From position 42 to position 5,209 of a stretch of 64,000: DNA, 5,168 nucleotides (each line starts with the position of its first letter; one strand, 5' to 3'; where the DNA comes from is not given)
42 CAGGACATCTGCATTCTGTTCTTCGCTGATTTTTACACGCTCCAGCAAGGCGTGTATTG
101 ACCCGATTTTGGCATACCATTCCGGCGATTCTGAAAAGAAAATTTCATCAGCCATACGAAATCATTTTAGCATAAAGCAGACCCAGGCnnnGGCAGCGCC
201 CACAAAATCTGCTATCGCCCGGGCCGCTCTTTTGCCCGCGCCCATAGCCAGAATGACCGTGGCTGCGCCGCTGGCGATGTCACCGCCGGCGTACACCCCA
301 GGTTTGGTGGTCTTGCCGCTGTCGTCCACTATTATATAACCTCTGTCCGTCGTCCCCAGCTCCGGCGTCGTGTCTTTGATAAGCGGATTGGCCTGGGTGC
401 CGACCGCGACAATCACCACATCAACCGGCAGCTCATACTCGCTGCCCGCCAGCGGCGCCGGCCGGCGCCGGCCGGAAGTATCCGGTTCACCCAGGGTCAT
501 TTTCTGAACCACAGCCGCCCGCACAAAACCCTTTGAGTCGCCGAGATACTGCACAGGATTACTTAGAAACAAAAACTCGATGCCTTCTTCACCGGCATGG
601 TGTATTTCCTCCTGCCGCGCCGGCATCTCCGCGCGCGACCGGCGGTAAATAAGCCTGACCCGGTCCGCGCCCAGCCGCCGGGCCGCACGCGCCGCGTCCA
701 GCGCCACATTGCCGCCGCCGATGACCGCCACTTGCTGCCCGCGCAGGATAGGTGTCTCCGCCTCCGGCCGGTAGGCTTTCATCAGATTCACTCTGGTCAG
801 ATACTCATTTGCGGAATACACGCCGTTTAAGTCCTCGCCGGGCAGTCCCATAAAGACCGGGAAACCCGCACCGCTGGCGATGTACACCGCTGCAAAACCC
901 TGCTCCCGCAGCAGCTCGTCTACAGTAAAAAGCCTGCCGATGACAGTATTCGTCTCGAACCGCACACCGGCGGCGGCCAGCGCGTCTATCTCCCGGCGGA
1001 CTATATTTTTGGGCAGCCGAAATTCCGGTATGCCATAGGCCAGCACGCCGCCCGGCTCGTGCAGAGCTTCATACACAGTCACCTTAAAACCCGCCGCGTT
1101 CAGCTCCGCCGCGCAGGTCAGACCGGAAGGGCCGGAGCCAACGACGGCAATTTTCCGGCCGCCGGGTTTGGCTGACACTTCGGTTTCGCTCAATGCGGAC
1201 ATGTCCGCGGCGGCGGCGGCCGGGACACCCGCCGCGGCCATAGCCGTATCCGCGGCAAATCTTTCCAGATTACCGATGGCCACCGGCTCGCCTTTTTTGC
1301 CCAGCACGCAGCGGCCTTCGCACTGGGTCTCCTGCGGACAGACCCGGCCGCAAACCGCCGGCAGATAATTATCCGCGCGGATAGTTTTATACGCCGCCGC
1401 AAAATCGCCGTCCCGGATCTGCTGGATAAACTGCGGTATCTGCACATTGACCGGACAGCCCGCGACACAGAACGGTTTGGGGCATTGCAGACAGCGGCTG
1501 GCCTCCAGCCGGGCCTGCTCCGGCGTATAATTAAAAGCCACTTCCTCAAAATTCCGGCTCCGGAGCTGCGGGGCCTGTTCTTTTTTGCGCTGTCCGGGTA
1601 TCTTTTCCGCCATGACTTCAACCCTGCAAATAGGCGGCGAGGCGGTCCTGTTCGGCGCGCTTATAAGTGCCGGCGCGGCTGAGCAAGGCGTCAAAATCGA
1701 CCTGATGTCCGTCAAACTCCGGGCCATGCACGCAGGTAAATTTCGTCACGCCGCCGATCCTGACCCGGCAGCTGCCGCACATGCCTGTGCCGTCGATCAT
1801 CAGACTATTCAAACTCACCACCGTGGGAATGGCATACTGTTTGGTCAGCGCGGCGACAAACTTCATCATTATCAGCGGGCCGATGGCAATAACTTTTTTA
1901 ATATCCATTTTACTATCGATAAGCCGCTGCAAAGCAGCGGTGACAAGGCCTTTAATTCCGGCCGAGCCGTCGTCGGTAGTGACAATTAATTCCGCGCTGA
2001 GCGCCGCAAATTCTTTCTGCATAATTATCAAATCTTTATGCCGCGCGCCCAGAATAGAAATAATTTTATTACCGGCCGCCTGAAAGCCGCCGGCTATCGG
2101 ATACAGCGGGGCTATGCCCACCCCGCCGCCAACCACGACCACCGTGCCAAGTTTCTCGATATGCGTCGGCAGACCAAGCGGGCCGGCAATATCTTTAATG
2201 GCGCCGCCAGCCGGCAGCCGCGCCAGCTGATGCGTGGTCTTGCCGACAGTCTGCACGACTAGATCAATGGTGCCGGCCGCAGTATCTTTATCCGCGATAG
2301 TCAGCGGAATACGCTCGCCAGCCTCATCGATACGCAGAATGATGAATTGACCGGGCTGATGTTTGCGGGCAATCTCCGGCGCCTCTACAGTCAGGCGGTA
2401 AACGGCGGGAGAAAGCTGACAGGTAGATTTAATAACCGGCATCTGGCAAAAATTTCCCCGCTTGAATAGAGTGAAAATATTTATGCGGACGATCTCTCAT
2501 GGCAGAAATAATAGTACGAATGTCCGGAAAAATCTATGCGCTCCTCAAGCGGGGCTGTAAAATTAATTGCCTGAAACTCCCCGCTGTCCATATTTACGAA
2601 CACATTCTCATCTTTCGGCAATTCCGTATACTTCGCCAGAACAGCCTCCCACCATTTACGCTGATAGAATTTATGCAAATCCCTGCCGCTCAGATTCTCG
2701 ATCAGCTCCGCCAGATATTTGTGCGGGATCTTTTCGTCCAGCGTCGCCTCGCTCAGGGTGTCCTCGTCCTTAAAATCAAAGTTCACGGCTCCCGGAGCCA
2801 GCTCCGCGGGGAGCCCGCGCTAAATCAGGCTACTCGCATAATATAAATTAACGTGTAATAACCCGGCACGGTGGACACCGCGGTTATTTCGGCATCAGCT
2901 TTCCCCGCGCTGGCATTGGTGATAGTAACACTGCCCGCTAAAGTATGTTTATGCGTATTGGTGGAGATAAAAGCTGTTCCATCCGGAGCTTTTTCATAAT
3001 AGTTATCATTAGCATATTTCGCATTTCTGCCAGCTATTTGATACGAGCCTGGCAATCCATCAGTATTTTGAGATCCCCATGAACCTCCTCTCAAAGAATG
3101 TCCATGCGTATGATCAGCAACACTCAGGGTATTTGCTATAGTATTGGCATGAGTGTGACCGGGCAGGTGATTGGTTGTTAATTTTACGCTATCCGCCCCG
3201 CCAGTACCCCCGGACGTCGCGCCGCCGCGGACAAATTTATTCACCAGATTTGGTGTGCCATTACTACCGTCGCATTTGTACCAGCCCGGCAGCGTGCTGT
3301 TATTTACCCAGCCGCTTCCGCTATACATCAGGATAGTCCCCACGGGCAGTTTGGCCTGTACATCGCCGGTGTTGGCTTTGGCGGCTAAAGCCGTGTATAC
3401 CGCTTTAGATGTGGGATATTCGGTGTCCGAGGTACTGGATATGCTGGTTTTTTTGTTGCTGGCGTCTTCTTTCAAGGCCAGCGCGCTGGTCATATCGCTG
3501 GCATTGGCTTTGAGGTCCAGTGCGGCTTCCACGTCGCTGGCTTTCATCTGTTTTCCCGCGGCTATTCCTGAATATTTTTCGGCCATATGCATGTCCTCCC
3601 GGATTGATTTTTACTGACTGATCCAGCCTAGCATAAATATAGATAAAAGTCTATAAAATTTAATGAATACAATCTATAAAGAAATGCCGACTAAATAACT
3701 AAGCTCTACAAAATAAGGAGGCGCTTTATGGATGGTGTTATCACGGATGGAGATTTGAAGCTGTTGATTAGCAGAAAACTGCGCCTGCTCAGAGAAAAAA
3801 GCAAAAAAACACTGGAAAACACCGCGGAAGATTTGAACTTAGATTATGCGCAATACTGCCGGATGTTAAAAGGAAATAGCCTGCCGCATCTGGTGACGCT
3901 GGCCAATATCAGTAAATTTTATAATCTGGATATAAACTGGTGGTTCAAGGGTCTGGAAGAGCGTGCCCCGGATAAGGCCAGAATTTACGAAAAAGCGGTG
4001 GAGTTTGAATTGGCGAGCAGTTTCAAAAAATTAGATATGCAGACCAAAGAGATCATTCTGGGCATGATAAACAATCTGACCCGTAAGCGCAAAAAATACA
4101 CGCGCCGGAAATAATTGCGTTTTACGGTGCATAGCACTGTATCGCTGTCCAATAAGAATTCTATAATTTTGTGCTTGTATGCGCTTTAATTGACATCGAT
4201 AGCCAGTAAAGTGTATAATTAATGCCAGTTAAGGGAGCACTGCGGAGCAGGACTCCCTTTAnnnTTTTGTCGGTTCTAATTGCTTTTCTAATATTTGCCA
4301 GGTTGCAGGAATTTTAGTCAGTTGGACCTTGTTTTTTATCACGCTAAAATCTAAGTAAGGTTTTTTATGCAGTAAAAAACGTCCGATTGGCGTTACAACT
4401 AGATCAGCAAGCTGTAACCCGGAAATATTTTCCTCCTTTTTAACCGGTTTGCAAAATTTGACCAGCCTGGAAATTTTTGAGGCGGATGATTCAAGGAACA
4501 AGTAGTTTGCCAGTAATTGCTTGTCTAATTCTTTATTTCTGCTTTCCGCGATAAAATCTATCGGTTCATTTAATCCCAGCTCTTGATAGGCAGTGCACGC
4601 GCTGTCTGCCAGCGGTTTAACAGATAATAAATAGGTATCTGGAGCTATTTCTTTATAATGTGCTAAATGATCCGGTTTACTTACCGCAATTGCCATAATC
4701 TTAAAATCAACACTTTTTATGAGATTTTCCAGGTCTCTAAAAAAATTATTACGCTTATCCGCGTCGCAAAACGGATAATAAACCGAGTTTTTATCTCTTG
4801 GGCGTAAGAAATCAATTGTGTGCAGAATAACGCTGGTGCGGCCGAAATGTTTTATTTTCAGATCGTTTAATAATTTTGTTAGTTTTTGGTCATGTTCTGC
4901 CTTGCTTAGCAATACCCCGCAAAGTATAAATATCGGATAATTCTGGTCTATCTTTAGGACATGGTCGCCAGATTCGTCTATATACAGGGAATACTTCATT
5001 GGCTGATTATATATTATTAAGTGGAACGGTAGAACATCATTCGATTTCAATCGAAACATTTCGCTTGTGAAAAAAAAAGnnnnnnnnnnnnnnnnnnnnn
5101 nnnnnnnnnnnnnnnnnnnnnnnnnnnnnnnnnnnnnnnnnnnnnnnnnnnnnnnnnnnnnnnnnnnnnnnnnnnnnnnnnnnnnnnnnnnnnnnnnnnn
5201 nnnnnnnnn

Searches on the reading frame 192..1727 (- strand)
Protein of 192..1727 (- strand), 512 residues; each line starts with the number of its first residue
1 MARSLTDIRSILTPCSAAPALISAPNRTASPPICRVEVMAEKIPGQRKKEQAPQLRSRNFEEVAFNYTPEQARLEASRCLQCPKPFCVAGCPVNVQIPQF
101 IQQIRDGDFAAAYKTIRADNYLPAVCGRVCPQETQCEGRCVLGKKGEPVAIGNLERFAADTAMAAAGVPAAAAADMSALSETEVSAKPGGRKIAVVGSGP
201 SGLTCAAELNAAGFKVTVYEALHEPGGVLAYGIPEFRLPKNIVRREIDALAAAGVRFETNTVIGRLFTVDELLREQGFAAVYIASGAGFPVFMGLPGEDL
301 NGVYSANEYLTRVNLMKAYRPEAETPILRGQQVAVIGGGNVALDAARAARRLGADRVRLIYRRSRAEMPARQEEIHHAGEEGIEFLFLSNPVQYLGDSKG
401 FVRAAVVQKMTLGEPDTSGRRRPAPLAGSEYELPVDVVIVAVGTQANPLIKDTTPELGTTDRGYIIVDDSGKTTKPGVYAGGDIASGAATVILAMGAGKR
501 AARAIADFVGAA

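Call 22: search_protein_families(library=pfam, proteins=[window:192-1727:-], max_evalue=1)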
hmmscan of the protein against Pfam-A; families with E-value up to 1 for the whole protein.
window:192-1727:- (512 aa): 23 families
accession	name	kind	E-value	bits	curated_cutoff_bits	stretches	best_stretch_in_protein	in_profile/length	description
PF14691.11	Fer4_20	-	8.4e-44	148.4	25.8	1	56-164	1-110/113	Dihydroprymidine dehydrogenase domain II, 4Fe-4S cluster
PF07992.20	Pyr_redox_2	-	2.2e-36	126.3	26.1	1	192-498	2-291/291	Pyridine nucleotide-disulphide oxidoreductase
PF00070.33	Pyr_redox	-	2.7e-13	50.6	22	2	333-404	2-76/82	Pyridine nucleotide-disulphide oxidoreductase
PF13450.12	NAD_binding_8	-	8e-11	42.5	21.9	1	195-229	1-35/68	NAD(P)-binding Rossmann-like domain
PF01266.30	DAO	-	1e-08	35.6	27.9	1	192-226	1-35/353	FAD dependent oxidoreductase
PF13738.12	Pyr_redox_3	-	1.9e-08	34.4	30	2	324-367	158-200/305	Pyridine nucleotide-disulphide oxidoreductase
PF01593.30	Amino_oxidase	-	2.7e-07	30.7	19.8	1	201-227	2-28/443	Flavin containing amine oxidoreductase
PF01946.23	Thi4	-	5e-06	26.4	26.2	1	193-258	20-85/235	Thi4 family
PF03486.20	HI0933_like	-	8.4e-06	25.8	50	1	192-226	2-36/244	HI0933-like protein Rossmann domain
PF01262.27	AlaDh_PNT_C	-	4e-05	23.6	23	1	329-355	27-53/214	Alanine dehydrogenase/PNT, C-terminal domain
PF12831.13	FAD_oxidored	-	4.2e-05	23.5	27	1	193-232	2-41/416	FAD dependent oxidoreductase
PF02826.25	2-Hacid_dh_C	-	0.00016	21.6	25.1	1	324-374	30-79/178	D-isomer specific 2-hydroxyacid dehydrogenase, NAD binding domain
PF13241.12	NAD_binding_7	-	0.00023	22.1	22.1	1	328-368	5-41/104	Putative NAD(P)-binding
PF01494.25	FAD_binding_3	-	0.00026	20.7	22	1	193-222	4-33/349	FAD binding domain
PF00890.30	FAD_binding_2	-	0.00035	20.3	20.4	1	193-230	2-39/414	FAD binding domain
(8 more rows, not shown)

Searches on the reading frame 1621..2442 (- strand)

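Call 64: search_protein_families(library=pfam, proteins=[window:1621-2442:-], max_evalue=0.000001)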
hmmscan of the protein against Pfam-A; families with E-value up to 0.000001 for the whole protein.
window:1621-2442:- (274 aa): 1 family
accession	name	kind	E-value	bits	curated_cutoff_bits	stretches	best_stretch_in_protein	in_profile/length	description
PF10418.14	DHODB_Fe-S_bind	-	1.1e-11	44.7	23.9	1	212-249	1-41/41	Iron-sulfur cluster binding domain of dihydroorotate dehydrogenase B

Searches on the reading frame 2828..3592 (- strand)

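Call 22: search_protein_families(library=pfam, proteins=[window:2828-3592:-], max_evalue=1)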
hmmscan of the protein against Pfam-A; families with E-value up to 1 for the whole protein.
window:2828-3592:- (255 aa): 1 family
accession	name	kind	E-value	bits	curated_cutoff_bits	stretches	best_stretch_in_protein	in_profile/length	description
PF21939.1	Gp10_C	-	0.0031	18.9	27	1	116-175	50-86/139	Baseplate structural protein Gp10, C-terminal domain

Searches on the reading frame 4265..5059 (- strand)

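Call 6: search_protein_families(library=pfam, proteins=[window:4265-5059:-], max_evalue=0.01)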
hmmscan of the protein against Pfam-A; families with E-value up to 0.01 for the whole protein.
window:4265-5059:- (265 aa): 1 family
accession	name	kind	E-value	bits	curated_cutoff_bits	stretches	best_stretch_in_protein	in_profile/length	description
PF12686.12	DUF3800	-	5.4e-13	50.3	21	1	25-227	2-148/149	Protein of unknown function (DUF3800)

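Call 63: search_protein_families(library=padloc, proteins=[window:4265-5059:-], max_evalue=0.001)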
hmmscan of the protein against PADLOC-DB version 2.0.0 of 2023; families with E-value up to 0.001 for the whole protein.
window:4265-5059:- (265 aa): 0 families
